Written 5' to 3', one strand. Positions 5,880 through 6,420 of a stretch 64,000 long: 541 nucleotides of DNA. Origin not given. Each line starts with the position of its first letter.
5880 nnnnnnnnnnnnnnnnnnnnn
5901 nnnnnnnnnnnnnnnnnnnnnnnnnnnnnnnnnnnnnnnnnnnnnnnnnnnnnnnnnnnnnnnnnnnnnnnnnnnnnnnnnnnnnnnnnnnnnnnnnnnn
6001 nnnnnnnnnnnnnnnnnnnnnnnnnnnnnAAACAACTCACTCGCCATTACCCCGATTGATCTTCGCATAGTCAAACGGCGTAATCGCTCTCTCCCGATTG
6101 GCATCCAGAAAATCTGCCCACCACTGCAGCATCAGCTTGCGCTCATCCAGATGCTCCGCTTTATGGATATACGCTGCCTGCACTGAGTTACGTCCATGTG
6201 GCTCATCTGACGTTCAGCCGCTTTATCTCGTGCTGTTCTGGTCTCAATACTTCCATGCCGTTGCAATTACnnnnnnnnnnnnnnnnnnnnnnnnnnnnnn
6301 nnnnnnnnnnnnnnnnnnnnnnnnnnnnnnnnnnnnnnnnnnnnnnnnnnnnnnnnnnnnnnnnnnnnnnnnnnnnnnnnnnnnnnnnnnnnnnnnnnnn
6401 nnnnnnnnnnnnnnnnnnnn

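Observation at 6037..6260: Degraded second P4-type integrase: evidence for tandem island accretion at selC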

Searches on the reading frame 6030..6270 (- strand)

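Call 30: search_protein_families(proteins=[L002:10918-12186:+], library=ncbifam)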
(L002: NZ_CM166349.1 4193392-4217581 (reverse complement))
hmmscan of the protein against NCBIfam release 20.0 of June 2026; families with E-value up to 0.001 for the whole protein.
L002:10918-12186:+ (422 aa): 1 family
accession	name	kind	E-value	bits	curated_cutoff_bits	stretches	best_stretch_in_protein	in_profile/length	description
NF007246.0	PRK09692.1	domain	4.2e-82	275.9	434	1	3-404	8-397/413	integrase domain-containing protein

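Call 78: search_dna_similar(query=L002:10918-12183:+, collection=phages, mode=protein, max_rows=12)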
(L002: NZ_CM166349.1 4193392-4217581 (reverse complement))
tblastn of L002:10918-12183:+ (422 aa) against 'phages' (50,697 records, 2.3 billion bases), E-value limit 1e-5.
Records with a match: 603; places in all: 613; records where one place covers at least 80% of the query: 392.
Best place of each record, by identity: 60-80% 2; <60% 601.
By first word of the organism name: Stx2a-converting 110; Escherichia 83; Acinetobacter 37; Vibrio 36; Salmonella 35; Pseudomonas 35; Klebsiella 34; Enterobacteria 28; Rhodobacter 23; Moraxella 17; and 41 more.
By host as written in the record: - 183; Escherichia coli 39; Rhodobacter capsulatus YW1 23; Pseudomonas aeruginosa 20; Klebsiella pneumoniae 18; Moraxella catarrhalis 17; Acinetobacter baumannii 16; Ruegeria pomeroyi DSS-3 10; and 174 more.
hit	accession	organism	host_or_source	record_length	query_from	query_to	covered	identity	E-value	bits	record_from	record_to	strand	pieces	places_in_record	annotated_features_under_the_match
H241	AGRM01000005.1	Salmonella enterica subsp. houtenae str. ATCC BAA-1581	Homo sapiens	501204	1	416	99%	71.5%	0e+0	627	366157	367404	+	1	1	site-specific recombinase, phage integrase family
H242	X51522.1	Enterobacteria phage P4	-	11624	1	409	97%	56.9%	7e-153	484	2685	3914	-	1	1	unnamed protein product; int gene product (AA 1-440) | attP arm sequence repeat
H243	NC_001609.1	Enterobacteria phage P4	Escherichia coli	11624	1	409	97%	56.9%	7e-153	484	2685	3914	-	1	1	integrase arm-type DNA-binding domain-containing protein | attP arm sequence repeat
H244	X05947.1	Enterobacteria phage P4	-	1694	1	409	97%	56.8%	5e-165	480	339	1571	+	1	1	integrase (P4 int) (AA 1-440) | promoter | minus_10_signal | minus_35_signal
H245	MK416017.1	Klebsiella phage ST101-KPC2phi6.3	Klebsiella pneumoniae ST101-KPC2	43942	1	415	98%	55.3%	6e-144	458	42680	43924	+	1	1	hypothetical protein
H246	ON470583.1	Escherichia phage vB_EcoS-689R5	Escherichia coli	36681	1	415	98%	54.3%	3e-140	448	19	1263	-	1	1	integrase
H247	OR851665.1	Salmonella phage S.Kent 1-2-1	Salmonella enterica subsp. enterica ...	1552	80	414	79%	54.0%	1e-119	362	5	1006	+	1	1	record has no annotation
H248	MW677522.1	Rhodobacter phage RcPutin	Rhodobacter capsulatus YW1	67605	1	401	95%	41.2%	7e-89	300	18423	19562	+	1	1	20: tyrosine integrase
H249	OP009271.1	Rhodobacter phage RcJoli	Rhodobacter capsulatus YW1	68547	1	401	95%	40.9%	1e-88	299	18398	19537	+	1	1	tyrosine integrase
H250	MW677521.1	Rhodobacter phage RcPescado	Rhodobacter capsulatus YW1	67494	1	401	95%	40.9%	2e-88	298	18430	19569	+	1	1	20: tyrosine integrase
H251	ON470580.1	Escherichia phage vB_EcoM-606R7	Escherichia coli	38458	158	415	61%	63.3%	3e-95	318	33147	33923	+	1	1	site-specific recombinase | integrase | hypothetical protein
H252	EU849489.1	Stenotrophomonas phage S1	-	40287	1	405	96%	40.3%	2e-89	301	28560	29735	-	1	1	gp28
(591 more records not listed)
